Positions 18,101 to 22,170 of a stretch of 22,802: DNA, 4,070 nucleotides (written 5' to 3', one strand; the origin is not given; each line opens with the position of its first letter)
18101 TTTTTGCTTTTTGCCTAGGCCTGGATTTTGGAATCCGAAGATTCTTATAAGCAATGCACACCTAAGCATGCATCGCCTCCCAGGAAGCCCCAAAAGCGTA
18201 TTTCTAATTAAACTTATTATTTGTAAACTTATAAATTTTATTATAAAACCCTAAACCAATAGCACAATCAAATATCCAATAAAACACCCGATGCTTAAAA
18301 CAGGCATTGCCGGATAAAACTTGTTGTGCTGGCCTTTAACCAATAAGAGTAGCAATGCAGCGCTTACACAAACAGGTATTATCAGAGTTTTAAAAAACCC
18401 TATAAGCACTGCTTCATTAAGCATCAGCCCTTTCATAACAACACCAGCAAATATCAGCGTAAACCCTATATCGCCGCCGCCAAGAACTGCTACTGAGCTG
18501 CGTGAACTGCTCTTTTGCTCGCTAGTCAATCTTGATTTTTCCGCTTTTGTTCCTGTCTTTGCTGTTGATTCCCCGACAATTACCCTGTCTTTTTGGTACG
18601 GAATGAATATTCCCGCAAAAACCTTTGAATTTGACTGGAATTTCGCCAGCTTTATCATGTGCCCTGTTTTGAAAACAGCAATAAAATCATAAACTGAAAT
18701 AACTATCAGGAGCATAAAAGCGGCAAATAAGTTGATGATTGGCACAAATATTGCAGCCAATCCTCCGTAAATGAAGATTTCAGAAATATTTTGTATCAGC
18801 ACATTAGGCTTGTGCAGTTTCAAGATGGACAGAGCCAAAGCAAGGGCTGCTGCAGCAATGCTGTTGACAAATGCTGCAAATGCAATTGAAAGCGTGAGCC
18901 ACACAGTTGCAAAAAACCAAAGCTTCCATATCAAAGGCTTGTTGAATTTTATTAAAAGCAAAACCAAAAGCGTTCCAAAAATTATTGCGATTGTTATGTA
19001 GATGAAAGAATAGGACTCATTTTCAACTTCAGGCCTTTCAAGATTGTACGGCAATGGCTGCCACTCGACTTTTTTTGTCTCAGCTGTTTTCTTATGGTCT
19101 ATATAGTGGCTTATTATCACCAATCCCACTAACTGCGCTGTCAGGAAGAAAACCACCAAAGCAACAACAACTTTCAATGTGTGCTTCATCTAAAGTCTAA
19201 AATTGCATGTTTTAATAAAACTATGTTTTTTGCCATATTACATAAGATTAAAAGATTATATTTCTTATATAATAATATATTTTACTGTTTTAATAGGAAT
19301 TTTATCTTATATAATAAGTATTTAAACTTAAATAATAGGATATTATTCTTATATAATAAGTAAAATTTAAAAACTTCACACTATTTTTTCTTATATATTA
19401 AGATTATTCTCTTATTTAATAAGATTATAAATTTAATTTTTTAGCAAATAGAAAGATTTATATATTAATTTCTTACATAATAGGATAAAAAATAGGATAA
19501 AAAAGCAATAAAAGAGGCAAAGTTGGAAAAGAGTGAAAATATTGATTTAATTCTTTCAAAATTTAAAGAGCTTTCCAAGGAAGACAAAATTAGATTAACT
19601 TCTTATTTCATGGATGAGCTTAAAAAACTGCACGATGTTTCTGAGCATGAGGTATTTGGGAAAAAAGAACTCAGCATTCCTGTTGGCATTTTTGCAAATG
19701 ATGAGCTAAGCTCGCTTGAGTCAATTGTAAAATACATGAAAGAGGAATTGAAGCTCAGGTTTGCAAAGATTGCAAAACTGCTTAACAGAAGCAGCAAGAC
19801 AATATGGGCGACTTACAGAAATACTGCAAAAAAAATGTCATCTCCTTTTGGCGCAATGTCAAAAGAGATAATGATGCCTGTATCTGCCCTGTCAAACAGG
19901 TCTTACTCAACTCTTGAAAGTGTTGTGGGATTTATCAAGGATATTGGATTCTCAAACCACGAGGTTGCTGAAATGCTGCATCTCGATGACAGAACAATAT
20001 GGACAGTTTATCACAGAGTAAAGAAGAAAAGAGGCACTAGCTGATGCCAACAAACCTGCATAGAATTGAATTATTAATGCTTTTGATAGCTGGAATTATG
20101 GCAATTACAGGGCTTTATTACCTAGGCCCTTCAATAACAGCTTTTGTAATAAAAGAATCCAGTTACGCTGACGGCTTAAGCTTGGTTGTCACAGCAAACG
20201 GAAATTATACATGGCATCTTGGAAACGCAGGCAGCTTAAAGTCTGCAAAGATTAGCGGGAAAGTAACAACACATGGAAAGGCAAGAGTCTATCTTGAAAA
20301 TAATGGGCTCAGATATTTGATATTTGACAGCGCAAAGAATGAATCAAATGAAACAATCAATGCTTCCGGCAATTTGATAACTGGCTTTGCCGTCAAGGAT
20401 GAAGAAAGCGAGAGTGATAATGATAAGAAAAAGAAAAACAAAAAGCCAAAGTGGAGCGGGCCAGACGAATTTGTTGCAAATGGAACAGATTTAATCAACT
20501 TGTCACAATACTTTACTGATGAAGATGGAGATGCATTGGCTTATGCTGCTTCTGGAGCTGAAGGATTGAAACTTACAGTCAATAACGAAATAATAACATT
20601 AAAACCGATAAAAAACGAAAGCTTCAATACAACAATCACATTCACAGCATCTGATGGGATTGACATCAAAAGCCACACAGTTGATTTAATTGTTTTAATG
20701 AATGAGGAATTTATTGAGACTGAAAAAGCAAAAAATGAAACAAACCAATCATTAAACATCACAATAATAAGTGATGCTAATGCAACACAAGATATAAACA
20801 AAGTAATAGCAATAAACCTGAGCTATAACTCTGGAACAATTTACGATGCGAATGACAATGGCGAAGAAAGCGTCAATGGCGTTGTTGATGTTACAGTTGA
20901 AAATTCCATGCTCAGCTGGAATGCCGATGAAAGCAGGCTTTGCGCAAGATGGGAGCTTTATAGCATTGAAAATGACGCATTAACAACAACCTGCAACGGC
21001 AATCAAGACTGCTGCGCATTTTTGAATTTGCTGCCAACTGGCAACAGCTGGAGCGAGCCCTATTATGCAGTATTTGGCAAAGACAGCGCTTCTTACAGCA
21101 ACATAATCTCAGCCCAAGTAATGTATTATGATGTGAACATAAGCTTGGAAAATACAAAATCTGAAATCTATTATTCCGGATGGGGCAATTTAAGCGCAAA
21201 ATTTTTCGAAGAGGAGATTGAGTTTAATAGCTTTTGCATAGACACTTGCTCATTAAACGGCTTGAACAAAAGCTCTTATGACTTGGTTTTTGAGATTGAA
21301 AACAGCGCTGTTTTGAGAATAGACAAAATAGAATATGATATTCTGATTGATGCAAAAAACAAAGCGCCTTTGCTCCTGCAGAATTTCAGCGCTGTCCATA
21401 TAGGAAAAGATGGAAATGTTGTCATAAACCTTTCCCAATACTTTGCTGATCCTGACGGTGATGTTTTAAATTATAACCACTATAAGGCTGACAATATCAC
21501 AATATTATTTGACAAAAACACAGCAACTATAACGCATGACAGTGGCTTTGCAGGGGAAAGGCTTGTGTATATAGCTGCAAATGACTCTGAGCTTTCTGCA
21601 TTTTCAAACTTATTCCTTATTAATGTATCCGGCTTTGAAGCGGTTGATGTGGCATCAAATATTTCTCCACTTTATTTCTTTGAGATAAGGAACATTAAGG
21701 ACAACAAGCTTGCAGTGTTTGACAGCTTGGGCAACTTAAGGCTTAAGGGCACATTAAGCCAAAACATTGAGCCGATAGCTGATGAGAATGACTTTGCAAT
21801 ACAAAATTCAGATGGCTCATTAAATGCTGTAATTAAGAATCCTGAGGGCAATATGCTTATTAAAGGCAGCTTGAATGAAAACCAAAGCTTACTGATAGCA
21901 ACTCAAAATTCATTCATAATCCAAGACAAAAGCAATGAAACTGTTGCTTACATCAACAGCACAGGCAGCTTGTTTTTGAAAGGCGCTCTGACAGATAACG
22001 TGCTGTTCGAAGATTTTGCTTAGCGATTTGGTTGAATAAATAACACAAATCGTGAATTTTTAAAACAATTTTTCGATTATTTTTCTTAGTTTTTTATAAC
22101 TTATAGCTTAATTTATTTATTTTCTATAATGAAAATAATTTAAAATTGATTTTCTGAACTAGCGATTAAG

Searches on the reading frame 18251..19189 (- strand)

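Call 17: search_protein_families(library=pfam, proteins=[window:18251-19189:-], max_evalue=0.001)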
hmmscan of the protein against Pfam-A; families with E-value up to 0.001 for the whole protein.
window:18251-19189:- (312 aa): 1 family
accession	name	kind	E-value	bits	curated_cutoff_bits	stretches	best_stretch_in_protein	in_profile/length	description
PF06550.16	SPP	-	1.9e-18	67.4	23.9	1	59-311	33-279/283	Signal-peptide peptidase, presenilin aspartyl protease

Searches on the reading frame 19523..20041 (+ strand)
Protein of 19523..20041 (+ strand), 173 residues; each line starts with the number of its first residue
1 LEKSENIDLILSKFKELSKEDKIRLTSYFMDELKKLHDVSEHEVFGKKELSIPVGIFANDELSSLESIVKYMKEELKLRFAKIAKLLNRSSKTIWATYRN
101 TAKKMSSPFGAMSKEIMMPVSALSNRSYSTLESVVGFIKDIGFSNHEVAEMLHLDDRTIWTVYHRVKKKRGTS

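Call 17: search_protein_families(library=pfam, proteins=[window:19523-20041:+], max_evalue=0.001)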
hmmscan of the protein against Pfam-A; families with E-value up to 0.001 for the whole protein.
window:19523-20041:+ (173 aa): 2 families
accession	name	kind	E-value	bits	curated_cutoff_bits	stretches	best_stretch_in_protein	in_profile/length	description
PF13384.12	HTH_23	-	1.5e-06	28.3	24.6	0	137-168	13-43/50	Homeodomain-like domain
PF08281.18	Sigma70_r4_2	-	3.4e-05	23.8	25.7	0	142-169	26-53/54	Sigma-70, region 4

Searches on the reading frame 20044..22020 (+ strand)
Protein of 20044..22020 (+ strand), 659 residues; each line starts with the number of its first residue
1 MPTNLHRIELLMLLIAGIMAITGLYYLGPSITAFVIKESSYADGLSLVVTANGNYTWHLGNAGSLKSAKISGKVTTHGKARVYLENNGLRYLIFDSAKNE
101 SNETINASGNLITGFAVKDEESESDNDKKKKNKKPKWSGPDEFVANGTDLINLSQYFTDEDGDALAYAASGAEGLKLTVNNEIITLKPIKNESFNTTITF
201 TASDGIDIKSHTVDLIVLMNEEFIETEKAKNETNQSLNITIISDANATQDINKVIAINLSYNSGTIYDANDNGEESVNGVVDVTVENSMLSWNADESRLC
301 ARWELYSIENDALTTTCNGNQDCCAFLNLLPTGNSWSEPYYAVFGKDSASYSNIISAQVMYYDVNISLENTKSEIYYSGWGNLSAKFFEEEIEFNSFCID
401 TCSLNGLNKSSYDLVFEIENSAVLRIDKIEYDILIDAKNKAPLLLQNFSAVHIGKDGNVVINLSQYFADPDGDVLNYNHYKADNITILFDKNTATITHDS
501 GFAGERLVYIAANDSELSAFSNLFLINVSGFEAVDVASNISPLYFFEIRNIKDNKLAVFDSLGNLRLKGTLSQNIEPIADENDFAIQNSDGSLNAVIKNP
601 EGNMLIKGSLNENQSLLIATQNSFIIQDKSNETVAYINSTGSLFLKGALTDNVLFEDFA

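Call 17: search_protein_families(library=pfam, proteins=[window:20044-22020:+], max_evalue=0.001)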
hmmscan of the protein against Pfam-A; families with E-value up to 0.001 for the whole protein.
window:20044-22020:+ (659 aa): 2 families
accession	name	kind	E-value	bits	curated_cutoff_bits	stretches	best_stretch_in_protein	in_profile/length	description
PF17963.7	Big_9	-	1.6e-06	29.3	23.6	1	146-206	15-78/89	Bacterial Ig domain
PF17892.7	Cadherin_5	-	0.00027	21.1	26.5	0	153-215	29-95/98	Cadherin-like domain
